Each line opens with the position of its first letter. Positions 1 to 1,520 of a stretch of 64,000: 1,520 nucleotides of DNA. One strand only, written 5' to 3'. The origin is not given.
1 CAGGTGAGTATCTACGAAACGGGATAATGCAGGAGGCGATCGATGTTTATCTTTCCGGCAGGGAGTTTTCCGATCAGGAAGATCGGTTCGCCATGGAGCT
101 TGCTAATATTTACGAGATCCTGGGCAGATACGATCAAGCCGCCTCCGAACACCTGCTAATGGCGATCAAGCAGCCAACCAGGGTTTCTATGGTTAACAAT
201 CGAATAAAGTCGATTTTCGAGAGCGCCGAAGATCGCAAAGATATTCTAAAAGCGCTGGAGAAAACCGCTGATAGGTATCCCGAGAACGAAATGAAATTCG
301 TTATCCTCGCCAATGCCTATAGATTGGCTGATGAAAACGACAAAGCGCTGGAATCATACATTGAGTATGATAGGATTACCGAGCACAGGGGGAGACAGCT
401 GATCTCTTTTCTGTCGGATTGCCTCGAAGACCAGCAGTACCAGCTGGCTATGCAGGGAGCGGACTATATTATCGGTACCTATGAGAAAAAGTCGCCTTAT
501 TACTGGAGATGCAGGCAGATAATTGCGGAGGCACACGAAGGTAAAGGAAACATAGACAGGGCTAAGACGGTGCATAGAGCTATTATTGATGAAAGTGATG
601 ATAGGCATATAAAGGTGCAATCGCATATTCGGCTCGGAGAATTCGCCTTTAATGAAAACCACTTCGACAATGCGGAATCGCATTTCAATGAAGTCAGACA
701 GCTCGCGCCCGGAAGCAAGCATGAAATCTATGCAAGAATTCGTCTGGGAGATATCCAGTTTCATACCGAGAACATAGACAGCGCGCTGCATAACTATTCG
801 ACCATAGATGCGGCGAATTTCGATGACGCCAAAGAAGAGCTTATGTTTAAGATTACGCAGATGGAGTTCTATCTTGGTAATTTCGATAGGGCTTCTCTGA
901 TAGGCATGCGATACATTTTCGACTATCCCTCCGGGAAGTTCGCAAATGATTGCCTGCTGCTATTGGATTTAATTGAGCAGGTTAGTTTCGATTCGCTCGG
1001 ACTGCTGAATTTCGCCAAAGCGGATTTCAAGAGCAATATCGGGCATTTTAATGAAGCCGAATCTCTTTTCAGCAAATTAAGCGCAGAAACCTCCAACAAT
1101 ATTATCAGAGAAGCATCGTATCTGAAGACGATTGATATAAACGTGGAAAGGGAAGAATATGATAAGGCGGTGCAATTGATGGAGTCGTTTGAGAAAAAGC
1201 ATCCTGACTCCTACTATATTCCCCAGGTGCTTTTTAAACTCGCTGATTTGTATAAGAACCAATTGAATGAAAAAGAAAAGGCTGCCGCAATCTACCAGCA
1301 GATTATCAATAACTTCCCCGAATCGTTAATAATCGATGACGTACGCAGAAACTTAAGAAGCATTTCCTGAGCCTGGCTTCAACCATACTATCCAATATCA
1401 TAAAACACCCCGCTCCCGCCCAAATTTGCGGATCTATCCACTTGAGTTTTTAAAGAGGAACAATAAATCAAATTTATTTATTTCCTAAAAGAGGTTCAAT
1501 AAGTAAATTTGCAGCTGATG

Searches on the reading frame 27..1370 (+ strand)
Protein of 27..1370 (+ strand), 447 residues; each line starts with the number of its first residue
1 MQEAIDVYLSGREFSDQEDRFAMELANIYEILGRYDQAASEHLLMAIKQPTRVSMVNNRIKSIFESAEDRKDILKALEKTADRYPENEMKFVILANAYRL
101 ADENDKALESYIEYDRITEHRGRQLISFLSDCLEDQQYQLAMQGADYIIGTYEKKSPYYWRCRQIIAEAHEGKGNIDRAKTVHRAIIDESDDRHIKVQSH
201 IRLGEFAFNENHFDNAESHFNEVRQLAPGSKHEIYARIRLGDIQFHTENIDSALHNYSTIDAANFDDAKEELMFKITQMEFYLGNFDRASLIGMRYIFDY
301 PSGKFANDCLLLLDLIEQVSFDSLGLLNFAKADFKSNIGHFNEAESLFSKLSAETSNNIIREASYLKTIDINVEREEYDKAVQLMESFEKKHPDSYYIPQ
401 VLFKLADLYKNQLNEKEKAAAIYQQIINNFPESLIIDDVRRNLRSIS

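Call 62: search_protein_families(library=pfam, proteins=[window:27-1370:+], max_evalue=0.00001)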
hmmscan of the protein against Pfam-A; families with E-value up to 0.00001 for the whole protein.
window:27-1370:+ (447 aa): 10 families
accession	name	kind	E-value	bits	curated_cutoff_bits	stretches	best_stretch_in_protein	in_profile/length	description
PF13174.12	TPR_6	-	2e-16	59.8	26.3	1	400-433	1-33/33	Tetratricopeptide repeat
PF13428.12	TPR_14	-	7.3e-14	51.3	23.5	0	366-407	5-43/44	Tetratricopeptide repeat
PF09976.15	TPR_21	-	9.4e-12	45.5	25.5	1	173-272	52-151/193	Tetratricopeptide repeat-like domain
PF07719.23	TPR_2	-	1.3e-10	41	27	0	199-229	3-33/34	Tetratricopeptide repeat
PF14559.12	TPR_19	-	5.3e-10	39.9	25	0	210-268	4-59/68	Tetratricopeptide repeat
PF13424.12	TPR_12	-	9e-10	39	30.1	0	201-257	7-68/77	Tetratricopeptide repeat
PF13181.12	TPR_8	-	1.1e-09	38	25.7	0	400-428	2-29/34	Tetratricopeptide repeat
PF13432.12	TPR_16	-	5.4e-09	36.8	32.7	0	18-48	30-59/65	Tetratricopeptide repeat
PF00515.34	TPR_1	-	9.1e-08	32.1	27.8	0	198-228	2-32/34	Tetratricopeptide repeat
PF25058.1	ARM_TT21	-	8e-07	29.6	27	0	332-426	64-155/155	Tetratricopeptide repeat protein 21 ARM repeat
